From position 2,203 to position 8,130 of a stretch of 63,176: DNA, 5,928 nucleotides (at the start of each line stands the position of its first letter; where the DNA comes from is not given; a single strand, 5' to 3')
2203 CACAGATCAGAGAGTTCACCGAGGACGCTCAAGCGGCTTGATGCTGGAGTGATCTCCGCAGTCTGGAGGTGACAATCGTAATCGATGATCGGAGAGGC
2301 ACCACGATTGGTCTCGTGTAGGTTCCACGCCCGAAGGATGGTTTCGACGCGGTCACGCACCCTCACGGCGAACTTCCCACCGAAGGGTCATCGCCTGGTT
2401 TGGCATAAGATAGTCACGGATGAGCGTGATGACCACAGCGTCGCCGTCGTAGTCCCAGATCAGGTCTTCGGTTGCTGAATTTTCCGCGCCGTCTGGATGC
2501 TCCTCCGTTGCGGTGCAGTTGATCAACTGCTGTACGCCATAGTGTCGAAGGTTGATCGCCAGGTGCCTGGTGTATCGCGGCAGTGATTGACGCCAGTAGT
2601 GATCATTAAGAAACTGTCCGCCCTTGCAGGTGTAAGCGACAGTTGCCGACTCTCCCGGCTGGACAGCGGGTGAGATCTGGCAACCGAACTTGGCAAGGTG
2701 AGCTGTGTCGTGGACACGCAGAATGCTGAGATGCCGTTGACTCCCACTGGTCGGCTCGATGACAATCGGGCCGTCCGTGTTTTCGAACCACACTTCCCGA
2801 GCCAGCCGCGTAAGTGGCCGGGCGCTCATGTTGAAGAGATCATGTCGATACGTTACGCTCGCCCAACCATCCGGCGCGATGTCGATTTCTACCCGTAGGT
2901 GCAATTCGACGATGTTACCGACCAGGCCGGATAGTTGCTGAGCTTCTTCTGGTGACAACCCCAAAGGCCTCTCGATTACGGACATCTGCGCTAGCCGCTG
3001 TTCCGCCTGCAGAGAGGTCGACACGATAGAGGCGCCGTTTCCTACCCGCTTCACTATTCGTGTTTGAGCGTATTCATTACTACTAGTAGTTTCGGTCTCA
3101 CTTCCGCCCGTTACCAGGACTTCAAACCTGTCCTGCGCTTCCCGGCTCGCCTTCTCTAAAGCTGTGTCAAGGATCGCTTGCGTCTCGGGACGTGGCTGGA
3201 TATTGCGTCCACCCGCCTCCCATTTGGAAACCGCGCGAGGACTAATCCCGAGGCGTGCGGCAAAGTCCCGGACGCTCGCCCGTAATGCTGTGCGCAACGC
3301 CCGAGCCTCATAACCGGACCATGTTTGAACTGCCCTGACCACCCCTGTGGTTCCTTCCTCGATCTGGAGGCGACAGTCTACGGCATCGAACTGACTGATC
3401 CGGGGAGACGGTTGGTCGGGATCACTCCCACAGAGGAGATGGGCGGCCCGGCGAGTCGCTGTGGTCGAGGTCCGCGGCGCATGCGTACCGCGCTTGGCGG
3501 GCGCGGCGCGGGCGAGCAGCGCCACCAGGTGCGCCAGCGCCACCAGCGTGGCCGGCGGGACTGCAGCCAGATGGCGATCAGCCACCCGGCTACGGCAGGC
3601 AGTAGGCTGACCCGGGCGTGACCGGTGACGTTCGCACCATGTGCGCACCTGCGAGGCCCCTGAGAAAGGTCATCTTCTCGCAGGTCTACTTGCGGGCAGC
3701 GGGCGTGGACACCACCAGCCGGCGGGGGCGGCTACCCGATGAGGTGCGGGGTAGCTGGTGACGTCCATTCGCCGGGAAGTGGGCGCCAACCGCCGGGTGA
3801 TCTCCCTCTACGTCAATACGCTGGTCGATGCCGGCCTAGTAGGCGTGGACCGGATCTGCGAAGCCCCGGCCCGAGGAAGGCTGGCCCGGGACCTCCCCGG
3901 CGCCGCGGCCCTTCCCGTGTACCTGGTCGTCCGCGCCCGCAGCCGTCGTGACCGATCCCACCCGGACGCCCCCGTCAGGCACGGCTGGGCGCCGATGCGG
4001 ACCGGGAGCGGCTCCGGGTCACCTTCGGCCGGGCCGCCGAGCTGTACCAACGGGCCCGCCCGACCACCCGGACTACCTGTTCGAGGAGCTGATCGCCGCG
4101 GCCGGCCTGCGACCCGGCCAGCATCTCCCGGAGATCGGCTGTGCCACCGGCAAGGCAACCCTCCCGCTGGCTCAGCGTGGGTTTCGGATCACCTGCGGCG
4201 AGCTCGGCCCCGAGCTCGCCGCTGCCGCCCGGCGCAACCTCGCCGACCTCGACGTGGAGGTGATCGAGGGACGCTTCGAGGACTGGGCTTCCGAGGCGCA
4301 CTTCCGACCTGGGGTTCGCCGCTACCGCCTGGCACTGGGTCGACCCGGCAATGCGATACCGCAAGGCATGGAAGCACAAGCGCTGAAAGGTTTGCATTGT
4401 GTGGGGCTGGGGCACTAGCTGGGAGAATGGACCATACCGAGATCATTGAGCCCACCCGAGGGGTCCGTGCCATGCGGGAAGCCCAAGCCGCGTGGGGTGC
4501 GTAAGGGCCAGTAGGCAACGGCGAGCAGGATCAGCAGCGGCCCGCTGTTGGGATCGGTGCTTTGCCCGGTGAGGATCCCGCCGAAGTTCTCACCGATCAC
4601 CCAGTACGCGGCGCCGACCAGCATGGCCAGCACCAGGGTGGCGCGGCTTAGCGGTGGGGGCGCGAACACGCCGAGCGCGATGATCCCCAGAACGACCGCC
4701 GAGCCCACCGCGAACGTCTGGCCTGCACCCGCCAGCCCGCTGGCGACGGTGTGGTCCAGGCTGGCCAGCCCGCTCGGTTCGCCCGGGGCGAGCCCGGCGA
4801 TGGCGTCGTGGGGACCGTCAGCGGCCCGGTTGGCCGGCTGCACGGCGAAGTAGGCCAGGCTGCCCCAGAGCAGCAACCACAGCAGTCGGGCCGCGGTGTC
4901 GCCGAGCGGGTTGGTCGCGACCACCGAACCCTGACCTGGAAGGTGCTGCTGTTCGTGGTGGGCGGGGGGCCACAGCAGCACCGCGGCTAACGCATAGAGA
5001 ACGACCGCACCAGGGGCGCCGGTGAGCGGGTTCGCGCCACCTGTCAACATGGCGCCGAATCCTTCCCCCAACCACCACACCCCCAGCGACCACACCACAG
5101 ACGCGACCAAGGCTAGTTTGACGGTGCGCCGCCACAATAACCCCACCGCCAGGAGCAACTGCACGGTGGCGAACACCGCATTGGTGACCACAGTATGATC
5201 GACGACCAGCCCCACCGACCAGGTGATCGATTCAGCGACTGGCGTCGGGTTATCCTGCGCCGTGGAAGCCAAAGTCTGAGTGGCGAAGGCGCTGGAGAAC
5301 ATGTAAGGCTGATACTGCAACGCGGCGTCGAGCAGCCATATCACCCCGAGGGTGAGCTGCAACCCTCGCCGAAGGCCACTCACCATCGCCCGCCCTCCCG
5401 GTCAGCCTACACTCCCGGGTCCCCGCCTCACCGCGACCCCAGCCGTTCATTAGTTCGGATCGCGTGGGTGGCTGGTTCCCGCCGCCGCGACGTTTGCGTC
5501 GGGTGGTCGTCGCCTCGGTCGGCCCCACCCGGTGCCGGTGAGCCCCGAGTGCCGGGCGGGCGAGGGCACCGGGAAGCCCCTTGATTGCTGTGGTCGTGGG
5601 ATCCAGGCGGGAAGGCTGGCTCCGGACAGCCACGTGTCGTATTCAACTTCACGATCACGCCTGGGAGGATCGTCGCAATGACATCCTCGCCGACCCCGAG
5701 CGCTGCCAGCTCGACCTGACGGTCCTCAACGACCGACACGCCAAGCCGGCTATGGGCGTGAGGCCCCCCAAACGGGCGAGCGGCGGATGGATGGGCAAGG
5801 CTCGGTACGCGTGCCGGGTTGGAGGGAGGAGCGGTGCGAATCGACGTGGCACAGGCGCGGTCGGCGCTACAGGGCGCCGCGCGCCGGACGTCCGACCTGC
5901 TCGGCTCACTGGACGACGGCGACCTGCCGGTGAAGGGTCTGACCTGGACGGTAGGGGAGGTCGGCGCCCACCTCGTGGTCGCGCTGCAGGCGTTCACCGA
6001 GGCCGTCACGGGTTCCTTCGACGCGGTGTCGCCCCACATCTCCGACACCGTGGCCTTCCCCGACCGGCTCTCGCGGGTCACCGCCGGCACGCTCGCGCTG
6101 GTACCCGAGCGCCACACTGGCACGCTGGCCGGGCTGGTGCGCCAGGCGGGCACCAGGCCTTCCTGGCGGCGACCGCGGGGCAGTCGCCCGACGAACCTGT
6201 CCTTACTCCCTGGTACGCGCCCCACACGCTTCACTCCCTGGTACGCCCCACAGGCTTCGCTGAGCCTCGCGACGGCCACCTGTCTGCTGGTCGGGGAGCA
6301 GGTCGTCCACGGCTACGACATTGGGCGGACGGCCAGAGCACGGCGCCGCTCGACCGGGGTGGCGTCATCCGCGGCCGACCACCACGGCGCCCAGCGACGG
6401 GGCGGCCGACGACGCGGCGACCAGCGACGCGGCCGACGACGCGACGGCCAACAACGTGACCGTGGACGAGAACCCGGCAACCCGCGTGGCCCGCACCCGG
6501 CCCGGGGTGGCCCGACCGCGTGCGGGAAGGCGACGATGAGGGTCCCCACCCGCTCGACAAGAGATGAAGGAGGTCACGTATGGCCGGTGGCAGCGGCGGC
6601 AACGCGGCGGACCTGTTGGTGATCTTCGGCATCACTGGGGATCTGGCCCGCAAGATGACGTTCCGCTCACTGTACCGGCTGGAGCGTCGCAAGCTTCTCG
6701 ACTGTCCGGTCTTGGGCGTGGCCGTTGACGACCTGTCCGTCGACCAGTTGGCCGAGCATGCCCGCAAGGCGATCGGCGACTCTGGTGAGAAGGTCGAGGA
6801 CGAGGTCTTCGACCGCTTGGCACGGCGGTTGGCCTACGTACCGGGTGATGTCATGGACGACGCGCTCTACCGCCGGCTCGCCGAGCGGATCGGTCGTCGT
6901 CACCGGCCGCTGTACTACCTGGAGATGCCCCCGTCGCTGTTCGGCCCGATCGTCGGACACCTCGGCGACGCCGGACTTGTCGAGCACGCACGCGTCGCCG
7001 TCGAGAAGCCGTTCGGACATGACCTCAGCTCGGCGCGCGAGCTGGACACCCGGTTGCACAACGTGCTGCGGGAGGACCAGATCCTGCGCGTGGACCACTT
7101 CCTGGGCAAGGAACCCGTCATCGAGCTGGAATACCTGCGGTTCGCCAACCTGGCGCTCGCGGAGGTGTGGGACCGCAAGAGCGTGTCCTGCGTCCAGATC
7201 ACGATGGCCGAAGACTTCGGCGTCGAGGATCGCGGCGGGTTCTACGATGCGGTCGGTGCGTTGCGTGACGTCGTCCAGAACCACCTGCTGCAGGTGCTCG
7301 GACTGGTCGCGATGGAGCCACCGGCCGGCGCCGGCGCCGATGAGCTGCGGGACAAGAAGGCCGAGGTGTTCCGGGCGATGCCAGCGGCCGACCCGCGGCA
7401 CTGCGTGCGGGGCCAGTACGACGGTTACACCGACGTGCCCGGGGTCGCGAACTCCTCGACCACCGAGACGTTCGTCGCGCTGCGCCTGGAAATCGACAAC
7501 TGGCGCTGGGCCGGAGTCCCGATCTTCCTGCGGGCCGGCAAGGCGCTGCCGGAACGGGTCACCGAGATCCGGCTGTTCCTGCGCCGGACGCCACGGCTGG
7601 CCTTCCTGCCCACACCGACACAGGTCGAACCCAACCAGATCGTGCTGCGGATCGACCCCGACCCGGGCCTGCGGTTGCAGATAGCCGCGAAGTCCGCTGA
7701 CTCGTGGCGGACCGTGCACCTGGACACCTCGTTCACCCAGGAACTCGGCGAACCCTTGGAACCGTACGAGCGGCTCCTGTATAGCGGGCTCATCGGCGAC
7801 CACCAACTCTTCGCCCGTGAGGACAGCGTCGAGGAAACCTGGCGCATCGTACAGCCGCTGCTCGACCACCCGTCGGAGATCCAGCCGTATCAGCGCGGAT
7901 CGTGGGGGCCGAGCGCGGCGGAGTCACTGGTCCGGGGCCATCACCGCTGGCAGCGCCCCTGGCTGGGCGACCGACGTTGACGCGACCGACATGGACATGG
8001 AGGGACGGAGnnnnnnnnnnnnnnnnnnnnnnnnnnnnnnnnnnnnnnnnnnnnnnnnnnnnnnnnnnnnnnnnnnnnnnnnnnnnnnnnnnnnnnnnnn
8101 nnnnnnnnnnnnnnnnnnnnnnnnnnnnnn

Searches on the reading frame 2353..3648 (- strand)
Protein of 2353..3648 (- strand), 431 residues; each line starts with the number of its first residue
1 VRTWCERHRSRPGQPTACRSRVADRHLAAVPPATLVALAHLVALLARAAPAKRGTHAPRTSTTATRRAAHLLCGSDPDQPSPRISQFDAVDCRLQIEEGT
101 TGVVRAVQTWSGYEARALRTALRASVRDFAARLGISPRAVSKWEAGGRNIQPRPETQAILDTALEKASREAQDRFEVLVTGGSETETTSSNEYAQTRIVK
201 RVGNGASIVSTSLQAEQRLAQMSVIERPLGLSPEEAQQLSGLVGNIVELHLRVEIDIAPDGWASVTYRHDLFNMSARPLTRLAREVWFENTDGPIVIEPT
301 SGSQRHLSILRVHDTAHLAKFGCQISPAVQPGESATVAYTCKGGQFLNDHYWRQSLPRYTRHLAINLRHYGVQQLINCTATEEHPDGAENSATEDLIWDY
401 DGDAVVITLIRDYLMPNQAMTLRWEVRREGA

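Call 65: search_protein_families(library=pfam, proteins=[window:2353-3648:-], max_evalue=0.001)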
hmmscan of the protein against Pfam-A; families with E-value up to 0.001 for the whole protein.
window:2353-3648:- (431 aa): 2 families
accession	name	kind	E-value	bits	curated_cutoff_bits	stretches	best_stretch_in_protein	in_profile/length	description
PF01381.28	HTH_3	-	3.9e-06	27.3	23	1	116-152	2-38/55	Helix-turn-helix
PF13560.12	HTH_31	-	8.4e-06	26.4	27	1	114-163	5-53/64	Helix-turn-helix domain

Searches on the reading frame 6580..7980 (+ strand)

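Call 23: search_protein_families(library=pfam, proteins=[window:6580-7980:+], max_evalue=0.001)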
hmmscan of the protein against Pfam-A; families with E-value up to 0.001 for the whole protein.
window:6580-7980:+ (466 aa): 2 families
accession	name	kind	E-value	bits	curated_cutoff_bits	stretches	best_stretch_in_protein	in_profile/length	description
PF02781.21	G6PD_C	-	4e-92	308.8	27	1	185-457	2-295/296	Glucose-6-phosphate dehydrogenase, C-terminal domain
PF00479.28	G6PD_N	-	7.3e-43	147.8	22.1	1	14-180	1-181/183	Glucose-6-phosphate dehydrogenase, NAD binding domain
